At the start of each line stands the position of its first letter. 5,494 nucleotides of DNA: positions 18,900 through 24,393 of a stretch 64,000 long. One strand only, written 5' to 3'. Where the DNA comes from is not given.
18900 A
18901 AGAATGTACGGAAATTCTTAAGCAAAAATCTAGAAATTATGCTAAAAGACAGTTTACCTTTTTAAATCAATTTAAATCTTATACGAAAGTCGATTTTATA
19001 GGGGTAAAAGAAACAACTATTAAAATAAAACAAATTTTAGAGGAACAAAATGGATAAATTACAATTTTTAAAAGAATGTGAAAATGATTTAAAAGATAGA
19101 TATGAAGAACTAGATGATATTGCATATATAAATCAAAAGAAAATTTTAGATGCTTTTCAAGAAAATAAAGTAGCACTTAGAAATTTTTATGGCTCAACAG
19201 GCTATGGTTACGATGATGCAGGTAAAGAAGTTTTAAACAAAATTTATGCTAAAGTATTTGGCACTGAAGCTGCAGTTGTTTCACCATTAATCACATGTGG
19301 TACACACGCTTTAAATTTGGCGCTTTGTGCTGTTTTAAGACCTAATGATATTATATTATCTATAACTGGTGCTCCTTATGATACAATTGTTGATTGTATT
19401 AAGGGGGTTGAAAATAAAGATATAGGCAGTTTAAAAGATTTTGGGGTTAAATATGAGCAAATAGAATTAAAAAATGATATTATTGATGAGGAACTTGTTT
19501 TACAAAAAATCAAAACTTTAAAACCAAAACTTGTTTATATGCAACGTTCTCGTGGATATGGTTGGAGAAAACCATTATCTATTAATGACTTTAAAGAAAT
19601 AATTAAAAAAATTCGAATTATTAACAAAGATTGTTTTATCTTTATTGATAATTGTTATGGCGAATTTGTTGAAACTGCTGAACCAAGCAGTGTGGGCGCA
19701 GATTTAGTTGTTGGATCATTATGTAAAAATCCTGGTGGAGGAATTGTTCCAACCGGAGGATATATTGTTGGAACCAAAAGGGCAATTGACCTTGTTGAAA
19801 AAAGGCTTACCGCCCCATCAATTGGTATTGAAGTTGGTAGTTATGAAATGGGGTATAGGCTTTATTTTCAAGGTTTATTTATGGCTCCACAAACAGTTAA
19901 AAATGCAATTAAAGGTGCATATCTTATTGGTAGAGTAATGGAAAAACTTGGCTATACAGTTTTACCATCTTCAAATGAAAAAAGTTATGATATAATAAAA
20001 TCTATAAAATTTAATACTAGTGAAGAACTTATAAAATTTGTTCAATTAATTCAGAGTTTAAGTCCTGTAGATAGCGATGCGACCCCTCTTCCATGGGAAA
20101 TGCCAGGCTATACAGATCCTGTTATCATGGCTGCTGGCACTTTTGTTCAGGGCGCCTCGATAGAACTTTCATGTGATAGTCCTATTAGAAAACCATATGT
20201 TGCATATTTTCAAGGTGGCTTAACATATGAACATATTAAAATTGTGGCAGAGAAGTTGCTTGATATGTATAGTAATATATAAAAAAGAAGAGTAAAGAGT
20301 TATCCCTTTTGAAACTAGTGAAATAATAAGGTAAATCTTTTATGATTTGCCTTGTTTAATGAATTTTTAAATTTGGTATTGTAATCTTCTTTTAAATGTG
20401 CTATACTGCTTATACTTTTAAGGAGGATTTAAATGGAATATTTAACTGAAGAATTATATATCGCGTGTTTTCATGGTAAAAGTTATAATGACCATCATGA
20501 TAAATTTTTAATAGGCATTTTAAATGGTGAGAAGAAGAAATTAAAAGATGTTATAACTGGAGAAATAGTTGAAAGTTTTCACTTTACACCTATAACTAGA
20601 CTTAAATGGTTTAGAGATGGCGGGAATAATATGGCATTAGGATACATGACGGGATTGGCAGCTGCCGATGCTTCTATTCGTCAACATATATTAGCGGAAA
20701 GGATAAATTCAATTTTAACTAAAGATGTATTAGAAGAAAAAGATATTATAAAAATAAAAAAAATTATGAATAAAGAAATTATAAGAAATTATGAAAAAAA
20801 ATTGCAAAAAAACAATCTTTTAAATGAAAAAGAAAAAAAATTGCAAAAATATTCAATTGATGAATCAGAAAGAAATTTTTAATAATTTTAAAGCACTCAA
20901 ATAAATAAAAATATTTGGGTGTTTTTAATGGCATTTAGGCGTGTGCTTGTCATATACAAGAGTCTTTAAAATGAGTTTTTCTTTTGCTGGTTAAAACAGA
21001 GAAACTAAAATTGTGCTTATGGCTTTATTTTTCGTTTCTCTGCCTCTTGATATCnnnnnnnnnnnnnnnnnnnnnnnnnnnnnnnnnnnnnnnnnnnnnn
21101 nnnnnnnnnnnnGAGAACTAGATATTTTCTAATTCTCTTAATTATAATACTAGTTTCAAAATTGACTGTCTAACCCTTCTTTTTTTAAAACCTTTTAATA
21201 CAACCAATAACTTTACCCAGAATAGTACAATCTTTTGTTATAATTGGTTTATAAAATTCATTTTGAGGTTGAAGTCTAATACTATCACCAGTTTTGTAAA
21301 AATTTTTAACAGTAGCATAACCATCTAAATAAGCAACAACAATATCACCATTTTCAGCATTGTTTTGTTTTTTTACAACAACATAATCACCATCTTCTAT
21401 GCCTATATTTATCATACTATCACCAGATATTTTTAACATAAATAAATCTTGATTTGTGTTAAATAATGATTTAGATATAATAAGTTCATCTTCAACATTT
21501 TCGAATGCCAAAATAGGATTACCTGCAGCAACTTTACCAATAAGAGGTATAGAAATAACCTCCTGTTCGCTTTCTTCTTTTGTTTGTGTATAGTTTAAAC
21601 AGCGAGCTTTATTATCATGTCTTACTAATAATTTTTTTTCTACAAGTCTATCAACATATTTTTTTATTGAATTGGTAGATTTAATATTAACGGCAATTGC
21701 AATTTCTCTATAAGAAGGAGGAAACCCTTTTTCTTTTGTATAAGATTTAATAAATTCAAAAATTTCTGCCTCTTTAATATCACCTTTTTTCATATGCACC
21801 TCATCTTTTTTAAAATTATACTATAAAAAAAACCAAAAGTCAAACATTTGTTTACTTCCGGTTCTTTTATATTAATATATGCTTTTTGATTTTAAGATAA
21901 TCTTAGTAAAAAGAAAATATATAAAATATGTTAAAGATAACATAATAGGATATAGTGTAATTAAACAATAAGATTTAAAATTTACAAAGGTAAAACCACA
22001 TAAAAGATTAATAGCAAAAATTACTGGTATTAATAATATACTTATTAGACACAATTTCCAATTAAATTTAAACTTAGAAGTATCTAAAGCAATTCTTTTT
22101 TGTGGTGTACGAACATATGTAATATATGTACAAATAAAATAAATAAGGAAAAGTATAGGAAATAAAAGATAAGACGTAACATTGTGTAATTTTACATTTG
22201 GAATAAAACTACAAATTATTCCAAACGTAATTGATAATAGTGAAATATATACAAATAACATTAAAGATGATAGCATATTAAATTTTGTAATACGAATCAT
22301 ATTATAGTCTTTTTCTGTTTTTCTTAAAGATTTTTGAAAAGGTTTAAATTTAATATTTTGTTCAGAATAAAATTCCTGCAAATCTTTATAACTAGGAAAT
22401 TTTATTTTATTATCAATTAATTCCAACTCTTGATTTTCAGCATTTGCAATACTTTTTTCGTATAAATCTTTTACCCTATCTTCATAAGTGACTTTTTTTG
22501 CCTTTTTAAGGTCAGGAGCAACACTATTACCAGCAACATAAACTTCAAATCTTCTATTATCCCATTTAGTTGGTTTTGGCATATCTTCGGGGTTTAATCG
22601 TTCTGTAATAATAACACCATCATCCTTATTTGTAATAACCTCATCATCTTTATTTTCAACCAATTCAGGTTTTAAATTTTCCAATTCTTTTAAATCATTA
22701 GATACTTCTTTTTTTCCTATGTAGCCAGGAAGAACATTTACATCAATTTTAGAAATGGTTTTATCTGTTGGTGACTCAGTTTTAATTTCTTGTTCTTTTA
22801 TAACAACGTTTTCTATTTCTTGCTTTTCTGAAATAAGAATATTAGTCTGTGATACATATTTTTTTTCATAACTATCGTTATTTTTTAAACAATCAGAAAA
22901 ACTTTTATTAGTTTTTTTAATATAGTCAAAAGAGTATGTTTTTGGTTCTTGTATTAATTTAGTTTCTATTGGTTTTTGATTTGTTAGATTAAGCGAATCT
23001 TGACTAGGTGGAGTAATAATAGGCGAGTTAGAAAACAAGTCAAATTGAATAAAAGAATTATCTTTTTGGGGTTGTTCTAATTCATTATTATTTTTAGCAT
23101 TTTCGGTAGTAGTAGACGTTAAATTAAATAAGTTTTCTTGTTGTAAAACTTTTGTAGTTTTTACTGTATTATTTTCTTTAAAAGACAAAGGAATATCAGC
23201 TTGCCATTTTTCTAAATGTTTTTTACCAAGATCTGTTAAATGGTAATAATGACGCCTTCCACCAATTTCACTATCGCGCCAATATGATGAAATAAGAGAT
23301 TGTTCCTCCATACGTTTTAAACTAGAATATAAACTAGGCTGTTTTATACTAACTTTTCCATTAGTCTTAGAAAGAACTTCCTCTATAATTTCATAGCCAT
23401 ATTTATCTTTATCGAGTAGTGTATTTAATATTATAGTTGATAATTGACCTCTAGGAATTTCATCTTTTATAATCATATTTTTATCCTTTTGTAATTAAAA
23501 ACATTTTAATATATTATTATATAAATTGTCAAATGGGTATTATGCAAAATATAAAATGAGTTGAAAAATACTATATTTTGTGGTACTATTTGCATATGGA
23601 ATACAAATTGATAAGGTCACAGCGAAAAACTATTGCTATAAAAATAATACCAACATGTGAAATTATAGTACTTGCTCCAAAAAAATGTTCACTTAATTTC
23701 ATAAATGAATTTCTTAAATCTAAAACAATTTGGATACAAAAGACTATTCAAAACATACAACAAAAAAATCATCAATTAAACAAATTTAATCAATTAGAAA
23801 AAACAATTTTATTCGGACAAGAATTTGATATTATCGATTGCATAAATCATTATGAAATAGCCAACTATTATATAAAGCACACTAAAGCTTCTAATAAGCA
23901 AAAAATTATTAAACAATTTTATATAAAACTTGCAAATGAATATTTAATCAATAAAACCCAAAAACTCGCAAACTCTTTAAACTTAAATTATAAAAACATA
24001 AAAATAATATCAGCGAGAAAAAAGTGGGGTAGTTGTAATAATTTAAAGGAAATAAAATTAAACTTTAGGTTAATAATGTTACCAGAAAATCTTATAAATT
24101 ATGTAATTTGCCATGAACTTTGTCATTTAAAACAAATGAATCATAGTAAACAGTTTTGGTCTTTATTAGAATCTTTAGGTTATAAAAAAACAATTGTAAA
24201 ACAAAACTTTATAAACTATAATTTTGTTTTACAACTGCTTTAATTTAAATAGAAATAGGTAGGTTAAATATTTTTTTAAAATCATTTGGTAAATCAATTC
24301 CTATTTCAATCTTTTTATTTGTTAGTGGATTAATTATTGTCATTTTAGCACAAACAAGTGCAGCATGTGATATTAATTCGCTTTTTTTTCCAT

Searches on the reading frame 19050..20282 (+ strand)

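Call 52: search_protein_families(library=pfam, proteins=[window:19050-20282:+], max_evalue=0.000001)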
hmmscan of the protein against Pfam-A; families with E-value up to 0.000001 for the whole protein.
window:19050-20282:+ (410 aa): 1 family
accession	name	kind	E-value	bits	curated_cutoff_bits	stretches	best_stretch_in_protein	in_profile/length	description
PF06838.17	Met_gamma_lyase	-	7.2e-159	529.1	24.2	1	5-405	3-402/405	Methionine gamma-lyase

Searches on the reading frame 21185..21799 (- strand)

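Call 52: search_protein_families(library=pfam, proteins=[window:21185-21799:-], max_evalue=0.000001)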
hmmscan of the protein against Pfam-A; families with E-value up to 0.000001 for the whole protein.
window:21185-21799:- (204 aa): 2 families
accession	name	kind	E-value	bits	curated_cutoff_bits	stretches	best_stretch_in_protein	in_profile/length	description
PF00717.28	Peptidase_S24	-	2.1e-36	124.6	23.3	1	85-198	1-116/116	Peptidase S24-like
PF01726.22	LexA_DNA_bind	-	3.4e-14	52.8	23.7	1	11-66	9-64/65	LexA DNA binding domain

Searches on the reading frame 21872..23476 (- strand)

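Call 52: search_protein_families(library=pfam, proteins=[window:21872-23476:-], max_evalue=0.000001)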
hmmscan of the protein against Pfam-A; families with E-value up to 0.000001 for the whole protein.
window:21872-23476:- (534 aa): 1 family
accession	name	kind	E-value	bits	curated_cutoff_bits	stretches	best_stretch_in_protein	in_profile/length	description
PF03551.20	PadR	-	1.1e-17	64.2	27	1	16-90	1-75/75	Transcriptional regulator PadR-like family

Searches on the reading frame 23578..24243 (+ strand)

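Call 52: search_protein_families(library=pfam, proteins=[window:23578-24243:+], max_evalue=0.000001)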
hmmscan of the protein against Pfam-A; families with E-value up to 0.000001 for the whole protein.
window:23578-24243:+ (221 aa): 1 family
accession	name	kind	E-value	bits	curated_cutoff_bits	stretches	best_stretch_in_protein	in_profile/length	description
PF01863.23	YgjP-like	-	8.7e-46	157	26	1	17-200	1-193/207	YgjP-like, metallopeptidase domain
